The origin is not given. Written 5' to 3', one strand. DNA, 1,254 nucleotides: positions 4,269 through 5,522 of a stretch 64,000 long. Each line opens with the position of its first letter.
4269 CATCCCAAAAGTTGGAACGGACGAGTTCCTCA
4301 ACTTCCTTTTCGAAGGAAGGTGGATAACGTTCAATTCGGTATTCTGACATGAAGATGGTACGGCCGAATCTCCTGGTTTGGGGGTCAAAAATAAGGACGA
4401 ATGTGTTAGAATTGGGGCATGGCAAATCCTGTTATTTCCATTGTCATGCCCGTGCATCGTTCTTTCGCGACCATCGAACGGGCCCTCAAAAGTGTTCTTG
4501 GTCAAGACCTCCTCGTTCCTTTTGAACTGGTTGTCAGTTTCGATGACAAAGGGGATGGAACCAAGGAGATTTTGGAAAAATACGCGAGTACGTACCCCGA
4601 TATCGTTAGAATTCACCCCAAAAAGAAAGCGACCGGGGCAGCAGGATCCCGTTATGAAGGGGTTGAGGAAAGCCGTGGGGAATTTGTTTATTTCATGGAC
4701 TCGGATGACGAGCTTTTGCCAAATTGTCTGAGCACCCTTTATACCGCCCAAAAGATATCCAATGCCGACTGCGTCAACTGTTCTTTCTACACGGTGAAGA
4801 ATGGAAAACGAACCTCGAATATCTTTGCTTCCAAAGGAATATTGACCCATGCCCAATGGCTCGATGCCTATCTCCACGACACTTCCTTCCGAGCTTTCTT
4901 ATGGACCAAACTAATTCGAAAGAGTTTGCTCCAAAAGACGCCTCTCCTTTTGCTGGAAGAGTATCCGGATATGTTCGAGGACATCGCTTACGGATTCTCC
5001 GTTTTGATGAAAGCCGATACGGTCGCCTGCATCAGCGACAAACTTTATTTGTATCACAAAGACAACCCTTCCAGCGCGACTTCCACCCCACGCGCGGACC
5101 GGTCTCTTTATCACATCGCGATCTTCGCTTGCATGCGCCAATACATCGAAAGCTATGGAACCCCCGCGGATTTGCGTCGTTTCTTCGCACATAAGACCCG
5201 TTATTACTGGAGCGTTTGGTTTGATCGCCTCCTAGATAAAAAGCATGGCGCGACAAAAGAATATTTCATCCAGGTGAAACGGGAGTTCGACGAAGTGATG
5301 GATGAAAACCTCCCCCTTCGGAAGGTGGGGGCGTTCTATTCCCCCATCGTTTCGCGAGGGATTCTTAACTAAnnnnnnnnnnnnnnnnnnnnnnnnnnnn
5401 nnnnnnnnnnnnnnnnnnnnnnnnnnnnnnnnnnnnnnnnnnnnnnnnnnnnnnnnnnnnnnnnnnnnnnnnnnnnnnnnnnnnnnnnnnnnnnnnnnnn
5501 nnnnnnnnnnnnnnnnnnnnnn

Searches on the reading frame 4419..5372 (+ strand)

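Call 6: search_protein_families(library=pfam, proteins=[window:4419-5372:+], max_evalue=0.001)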
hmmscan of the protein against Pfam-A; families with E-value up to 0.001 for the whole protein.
window:4419-5372:+ (317 aa): 2 families
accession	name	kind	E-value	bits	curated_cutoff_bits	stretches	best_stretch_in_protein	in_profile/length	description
PF00535.33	Glycos_transf_2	-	1.2e-24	87.6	23.3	1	7-131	1-123/168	Glycosyl transferase family 2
PF13641.12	Glyco_tranf_2_3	-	5.7e-07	30.2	27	1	6-209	3-208/230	Glycosyltransferase like family 2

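Call 8: search_protein_families(library=ncbifam, proteins=[window:4419-5372:+], max_evalue=0.01)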
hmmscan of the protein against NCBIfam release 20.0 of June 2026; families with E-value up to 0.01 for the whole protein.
window:4419-5372:+ (317 aa): 17 families
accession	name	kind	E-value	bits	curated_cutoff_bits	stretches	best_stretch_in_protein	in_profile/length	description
NF007482.0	PRK10073.1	equivalog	2.9e-24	85.7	423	1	3-227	5-229/334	glycosyltransferase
NF050050.1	ProtGlycPglI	equivalog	4.2e-17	62.5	500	1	4-144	2-139/306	GalNAc(5)-diNAcBac-PP-undecaprenol beta-1,3-glucosyltransferase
NF047683.1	TeichurnBiosyTuaG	equivalog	8.9e-14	51.7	400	1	3-106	5-106/252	teichuronic acid biosynthesis protein TuaG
NF041875.1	EPS_EpsD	equivalog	4.2e-11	42.8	370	1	6-107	1-100/325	exopolysaccharide biosynthesis glycosyltransferase EpsD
NF007453.0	PRK10018.1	equivalog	5.7e-10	39.3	382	1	2-112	4-112/280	colanic acid biosynthesis glycosyltransferase WcaA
TIGR04017.1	WcaA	equivalog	8.8e-10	38.6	495.75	1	2-112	3-111/279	colanic acid biosynthesis glycosyltransferase WcaA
NF053739.1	GlytfEpsEBac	equivalog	2e-08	33.5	450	1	4-104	1-100/265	glycosyltransferase EpsE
TIGR03965.1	mycofact_glyco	equivalog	5.3e-08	32.1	280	1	5-107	75-175/467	mycofactocin biosynthesis glycosyltransferase MftF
TIGR03937.1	PgaC_IcaA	equivalog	1e-06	28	422.3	1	3-105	44-144/407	poly-beta-1,6-N-acetyl-D-glucosamine synthase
NF038302.1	EPS_HpsE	equivalog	4.9e-05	22.4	300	1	35-102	34-102/307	hormogonium polysaccharide biosynthesis glycosyltransferase HpsE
NF041394.1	GtaseAglG_Halo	equivalog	9.5e-05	21.8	440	1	15-108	14-104/304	glucosyl-dolichyl phosphate glucuronosyltransferase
TIGR03469.1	HpnB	hypoth_equivalog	0.00013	21.2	379.25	1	3-108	43-157/386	hopene-associated glycosyltransferase HpnB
NF038299.1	EPS_HpsN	equivalog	0.00021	20.4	425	1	4-106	1-101/317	hormogonium polysaccharide biosynthesis glycosyltransferase HpsN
TIGR04283.1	glyco_like_mftF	equivalog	0.00093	18.8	182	1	6-111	1-97/221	TIGR04283 family arsenosugar biosynthesis glycosyltransferase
TIGR04009.1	wcaE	equivalog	0.0059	15.9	369.2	1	6-101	3-97/248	colanic acid biosynthesis glycosyltransferase WcaE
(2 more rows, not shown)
